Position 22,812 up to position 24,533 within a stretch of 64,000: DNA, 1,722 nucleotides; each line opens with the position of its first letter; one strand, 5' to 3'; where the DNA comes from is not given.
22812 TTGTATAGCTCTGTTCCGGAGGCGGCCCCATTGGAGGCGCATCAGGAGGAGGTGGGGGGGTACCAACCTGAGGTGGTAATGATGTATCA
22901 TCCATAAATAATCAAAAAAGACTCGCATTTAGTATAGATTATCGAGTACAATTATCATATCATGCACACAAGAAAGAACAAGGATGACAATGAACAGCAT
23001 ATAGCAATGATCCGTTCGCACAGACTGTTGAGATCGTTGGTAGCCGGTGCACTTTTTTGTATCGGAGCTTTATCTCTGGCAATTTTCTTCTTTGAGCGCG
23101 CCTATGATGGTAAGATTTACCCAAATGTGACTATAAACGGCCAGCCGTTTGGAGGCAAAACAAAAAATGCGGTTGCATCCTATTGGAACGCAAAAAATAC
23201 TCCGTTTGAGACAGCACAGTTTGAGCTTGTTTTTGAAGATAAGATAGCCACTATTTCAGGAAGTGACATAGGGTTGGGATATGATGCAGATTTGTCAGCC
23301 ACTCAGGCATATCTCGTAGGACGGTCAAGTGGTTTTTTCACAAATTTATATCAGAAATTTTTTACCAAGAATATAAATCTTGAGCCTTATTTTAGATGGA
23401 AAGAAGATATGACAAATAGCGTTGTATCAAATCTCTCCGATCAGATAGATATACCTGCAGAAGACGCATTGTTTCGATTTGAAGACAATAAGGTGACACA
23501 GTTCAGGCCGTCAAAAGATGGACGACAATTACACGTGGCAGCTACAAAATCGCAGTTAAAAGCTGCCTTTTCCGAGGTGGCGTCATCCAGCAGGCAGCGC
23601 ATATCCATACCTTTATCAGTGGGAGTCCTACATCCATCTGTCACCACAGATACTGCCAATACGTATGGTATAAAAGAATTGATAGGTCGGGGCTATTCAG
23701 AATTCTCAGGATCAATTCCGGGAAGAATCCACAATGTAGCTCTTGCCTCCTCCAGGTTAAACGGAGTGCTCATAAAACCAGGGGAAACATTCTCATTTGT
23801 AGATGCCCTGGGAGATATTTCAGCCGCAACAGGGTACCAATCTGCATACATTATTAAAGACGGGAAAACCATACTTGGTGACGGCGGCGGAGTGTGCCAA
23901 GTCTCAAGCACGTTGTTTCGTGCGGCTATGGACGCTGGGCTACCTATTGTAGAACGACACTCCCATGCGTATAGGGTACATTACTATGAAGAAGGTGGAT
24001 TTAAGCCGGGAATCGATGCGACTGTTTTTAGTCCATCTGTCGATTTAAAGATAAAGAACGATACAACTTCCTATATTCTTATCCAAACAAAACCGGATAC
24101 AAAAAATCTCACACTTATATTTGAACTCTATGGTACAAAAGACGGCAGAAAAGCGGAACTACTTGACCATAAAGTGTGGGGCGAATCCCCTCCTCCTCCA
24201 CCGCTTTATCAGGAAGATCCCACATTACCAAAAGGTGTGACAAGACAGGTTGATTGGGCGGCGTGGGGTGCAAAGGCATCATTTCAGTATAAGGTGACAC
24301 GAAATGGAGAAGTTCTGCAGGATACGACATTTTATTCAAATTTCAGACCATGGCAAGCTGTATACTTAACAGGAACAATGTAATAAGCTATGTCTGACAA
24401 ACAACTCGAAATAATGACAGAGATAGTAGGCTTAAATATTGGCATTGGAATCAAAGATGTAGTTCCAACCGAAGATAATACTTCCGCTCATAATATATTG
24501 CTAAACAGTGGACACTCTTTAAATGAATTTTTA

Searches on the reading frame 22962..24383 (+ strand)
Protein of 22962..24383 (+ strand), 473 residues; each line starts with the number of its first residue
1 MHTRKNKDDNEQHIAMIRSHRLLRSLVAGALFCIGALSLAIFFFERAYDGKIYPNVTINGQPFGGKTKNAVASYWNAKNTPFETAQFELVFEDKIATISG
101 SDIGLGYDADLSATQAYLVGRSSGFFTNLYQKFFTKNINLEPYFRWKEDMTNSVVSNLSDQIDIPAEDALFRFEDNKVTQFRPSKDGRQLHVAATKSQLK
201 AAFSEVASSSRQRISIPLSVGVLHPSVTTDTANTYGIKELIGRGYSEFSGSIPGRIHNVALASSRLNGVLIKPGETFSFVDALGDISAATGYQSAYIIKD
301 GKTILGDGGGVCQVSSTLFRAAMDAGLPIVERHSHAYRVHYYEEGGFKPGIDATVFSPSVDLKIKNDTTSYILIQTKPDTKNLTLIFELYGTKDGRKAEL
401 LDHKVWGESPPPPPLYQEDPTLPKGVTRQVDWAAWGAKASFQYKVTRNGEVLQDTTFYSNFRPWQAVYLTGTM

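Call 60: search_protein_families(library=pfam, proteins=[window:22962-24383:+], max_evalue=0.01)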
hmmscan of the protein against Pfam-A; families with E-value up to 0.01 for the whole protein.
window:22962-24383:+ (473 aa): 2 families
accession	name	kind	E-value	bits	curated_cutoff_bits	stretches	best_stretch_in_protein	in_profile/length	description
PF04294.18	VanW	-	1.5e-42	144.6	27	1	255-385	2-127/130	VanW like protein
PF12229.13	PG_binding_4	-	1.4e-12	48.3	22.1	1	97-204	2-109/117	Putative peptidoglycan binding domain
